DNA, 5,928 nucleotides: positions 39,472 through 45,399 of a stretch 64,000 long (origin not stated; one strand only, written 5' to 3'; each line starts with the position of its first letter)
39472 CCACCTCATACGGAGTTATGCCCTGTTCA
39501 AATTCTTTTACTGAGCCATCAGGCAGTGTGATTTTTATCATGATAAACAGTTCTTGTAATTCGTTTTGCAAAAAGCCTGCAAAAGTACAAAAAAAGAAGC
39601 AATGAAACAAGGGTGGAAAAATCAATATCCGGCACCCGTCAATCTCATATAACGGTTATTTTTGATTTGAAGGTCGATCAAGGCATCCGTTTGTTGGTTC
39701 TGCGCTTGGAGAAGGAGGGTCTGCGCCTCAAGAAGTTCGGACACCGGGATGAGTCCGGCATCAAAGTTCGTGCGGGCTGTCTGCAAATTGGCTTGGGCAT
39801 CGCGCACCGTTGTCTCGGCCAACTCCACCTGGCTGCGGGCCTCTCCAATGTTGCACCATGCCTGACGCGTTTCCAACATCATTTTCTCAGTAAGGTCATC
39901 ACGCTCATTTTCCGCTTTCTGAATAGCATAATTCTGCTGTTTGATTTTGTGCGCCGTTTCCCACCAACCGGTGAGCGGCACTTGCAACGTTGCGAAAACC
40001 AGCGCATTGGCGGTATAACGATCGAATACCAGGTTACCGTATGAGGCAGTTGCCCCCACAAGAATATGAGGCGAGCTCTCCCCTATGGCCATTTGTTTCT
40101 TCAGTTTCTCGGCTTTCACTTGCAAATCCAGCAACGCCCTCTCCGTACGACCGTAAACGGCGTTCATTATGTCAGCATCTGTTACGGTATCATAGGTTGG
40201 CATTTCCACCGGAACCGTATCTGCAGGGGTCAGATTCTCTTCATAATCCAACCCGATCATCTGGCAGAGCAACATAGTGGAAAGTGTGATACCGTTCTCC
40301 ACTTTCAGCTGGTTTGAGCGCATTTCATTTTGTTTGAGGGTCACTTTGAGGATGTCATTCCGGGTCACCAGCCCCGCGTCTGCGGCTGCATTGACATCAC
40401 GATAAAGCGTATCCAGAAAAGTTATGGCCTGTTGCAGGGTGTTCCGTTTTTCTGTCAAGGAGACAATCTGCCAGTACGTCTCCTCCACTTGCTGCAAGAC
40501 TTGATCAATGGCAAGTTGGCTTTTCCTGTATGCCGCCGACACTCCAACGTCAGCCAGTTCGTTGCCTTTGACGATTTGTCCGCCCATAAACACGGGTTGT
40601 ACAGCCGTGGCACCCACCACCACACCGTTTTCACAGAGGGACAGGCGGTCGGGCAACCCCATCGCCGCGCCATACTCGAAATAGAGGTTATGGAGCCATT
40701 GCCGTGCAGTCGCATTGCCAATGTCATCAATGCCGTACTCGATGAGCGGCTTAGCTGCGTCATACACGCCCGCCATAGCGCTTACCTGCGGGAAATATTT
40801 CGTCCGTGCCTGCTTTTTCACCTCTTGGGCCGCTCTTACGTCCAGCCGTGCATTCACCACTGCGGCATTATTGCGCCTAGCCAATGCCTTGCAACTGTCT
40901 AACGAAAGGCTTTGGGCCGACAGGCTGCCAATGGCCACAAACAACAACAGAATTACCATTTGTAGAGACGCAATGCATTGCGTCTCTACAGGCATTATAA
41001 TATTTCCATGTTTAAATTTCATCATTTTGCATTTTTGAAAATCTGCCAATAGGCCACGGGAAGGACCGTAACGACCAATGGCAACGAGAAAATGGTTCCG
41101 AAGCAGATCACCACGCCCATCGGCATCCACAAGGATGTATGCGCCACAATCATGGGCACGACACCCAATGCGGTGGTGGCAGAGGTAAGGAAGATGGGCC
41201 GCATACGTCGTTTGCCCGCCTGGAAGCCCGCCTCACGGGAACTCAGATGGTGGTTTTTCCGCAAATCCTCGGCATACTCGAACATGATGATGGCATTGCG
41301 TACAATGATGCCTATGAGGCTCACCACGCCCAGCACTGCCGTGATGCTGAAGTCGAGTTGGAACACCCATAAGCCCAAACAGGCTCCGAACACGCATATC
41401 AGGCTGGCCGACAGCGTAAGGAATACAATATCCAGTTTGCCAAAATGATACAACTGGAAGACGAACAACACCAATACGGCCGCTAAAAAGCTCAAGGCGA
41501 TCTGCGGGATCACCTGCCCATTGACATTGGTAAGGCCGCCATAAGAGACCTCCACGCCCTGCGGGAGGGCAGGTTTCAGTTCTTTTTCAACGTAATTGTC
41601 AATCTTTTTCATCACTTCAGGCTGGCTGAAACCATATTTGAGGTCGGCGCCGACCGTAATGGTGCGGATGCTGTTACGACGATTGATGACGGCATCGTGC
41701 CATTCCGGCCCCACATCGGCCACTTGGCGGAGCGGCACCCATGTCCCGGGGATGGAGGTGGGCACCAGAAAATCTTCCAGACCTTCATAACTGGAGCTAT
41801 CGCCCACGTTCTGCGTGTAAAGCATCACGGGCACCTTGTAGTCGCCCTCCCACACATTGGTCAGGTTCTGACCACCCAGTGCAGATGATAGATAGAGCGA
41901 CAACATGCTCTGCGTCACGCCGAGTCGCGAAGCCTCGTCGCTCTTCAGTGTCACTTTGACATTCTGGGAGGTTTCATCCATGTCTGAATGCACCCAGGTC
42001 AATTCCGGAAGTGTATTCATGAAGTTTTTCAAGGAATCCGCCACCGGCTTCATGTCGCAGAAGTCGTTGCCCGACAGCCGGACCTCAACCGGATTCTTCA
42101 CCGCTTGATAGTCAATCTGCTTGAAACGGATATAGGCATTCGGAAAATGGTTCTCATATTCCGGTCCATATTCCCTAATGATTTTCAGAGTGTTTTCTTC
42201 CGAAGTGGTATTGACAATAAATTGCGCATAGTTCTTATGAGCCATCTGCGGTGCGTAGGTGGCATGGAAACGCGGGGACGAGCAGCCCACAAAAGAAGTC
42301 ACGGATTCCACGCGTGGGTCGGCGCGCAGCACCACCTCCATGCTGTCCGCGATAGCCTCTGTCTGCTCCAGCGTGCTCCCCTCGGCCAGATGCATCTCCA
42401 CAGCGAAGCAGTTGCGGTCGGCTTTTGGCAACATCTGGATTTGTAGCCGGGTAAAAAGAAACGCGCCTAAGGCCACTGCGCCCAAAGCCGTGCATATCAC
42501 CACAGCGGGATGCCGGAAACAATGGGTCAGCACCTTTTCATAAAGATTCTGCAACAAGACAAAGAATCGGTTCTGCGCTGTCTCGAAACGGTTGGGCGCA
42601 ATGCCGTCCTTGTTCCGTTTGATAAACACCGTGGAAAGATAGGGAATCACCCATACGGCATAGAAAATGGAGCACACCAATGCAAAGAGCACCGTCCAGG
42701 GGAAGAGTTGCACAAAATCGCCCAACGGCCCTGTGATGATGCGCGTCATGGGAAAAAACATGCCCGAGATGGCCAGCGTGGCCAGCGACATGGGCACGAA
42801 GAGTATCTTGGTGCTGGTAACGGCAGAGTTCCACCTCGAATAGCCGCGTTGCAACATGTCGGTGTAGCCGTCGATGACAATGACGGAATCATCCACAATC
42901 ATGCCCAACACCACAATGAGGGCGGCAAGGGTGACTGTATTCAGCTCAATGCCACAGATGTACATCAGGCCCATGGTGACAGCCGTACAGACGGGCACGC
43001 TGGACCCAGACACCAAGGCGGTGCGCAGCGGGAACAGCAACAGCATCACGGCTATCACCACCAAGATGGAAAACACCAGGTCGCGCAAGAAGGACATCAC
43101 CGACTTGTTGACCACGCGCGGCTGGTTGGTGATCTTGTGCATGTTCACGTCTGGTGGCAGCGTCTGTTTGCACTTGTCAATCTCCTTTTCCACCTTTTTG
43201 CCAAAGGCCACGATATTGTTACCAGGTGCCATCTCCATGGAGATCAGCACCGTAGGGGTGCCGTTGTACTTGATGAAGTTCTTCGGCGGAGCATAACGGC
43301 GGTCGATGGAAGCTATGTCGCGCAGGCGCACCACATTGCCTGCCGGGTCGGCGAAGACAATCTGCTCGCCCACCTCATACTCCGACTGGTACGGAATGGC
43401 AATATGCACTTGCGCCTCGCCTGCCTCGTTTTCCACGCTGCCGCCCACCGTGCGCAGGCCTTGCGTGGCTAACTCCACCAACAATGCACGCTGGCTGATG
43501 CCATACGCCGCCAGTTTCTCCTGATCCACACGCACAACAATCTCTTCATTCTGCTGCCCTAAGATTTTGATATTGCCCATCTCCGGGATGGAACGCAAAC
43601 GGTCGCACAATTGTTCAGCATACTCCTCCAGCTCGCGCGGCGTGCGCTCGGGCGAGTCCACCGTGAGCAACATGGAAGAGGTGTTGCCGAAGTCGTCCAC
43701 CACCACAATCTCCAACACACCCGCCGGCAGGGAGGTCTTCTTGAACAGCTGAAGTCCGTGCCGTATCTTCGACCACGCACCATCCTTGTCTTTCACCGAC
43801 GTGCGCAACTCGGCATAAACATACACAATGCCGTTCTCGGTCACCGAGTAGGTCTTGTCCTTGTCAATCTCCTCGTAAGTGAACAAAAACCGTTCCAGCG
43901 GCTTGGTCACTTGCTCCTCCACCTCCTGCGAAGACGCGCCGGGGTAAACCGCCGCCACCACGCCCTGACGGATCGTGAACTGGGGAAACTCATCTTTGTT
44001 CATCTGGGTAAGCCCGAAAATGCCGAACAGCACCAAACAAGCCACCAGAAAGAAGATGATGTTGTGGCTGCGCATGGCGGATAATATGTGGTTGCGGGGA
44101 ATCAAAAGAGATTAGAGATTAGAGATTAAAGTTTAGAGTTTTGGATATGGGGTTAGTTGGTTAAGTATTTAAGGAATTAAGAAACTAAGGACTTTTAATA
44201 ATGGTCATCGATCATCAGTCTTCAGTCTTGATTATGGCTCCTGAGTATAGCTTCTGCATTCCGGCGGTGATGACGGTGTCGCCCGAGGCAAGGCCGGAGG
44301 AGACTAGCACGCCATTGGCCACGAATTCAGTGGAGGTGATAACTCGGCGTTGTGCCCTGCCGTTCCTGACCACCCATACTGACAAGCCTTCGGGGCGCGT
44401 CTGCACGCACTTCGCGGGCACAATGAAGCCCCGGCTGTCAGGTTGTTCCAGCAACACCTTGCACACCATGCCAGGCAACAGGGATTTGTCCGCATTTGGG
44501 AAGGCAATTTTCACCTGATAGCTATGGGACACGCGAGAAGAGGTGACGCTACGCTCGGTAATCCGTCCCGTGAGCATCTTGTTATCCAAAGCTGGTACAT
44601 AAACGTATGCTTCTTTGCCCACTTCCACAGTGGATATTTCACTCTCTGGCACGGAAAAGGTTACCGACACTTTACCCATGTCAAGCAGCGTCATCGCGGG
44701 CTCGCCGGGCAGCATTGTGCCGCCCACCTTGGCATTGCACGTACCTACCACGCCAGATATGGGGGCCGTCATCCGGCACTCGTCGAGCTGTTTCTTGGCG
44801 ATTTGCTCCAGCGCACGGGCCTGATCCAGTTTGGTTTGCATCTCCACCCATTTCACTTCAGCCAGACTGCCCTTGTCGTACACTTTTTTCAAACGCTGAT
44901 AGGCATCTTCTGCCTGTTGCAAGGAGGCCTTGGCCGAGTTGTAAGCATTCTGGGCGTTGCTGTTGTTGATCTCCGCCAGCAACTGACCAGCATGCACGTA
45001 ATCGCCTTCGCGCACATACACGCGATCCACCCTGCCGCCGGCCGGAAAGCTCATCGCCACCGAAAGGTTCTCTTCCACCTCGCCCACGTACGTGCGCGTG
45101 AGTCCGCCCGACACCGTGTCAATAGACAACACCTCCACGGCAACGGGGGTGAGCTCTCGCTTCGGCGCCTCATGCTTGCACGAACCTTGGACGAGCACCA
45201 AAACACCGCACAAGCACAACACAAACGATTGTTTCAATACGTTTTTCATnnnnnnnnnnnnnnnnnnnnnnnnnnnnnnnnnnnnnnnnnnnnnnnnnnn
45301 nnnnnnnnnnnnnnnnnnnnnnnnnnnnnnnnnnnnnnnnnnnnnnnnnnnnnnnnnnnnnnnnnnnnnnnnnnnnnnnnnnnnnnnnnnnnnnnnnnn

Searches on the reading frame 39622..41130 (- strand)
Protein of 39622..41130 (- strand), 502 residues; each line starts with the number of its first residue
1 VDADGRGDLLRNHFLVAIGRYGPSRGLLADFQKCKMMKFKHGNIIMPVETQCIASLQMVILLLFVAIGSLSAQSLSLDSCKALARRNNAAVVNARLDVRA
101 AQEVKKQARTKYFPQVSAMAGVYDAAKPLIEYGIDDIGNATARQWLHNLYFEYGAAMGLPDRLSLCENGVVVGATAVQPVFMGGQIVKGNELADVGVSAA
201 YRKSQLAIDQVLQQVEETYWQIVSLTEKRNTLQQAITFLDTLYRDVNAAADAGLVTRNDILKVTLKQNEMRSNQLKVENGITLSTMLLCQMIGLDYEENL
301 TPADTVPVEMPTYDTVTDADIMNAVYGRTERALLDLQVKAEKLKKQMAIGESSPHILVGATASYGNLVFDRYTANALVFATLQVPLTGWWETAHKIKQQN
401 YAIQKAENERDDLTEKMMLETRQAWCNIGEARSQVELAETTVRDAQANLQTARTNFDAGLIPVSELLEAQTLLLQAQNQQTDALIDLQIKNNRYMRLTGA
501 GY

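Call 64: search_protein_families(library=pfam, proteins=[window:39622-41130:-], max_evalue=0.001)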
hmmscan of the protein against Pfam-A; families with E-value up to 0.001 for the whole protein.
window:39622-41130:- (502 aa): 1 family
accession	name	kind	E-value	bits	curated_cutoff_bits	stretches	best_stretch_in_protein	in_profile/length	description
PF02321.23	OEP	-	1.3e-39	136.4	22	2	77-293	1-187/187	Outer membrane efflux protein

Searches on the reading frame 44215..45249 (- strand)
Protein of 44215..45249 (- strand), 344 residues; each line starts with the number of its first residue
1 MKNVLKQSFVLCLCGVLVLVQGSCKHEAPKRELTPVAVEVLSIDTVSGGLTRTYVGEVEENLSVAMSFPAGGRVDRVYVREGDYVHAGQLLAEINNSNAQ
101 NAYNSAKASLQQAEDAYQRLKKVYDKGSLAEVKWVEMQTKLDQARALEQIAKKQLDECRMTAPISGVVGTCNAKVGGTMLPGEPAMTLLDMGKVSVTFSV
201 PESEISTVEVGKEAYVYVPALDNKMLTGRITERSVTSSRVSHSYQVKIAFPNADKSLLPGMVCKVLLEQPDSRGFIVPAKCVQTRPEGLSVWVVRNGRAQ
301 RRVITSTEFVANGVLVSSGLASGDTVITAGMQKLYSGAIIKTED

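Call 64: search_protein_families(library=pfam, proteins=[window:44215-45249:-], max_evalue=0.001)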
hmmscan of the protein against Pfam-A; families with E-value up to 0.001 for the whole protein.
window:44215-45249:- (344 aa): 4 families
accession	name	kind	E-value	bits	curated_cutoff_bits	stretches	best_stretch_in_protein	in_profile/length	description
PF16576.10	HlyD_D23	-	3.7e-26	92.2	30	1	58-262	14-213/214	Barrel-sandwich domain of CusB or HlyD membrane-fusion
PF13437.12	HlyD_3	-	8.4e-15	55.9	22.2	1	161-260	3-106/106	HlyD family secretion protein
PF13533.13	Biotin_lipoyl_2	-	1.4e-08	34.8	29.8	1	64-95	1-32/32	Biotin-lipoyl like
PF00364.28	Biotin_lipoyl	-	0.00086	19.5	22.1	0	68-96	5-38/73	Biotin-requiring enzyme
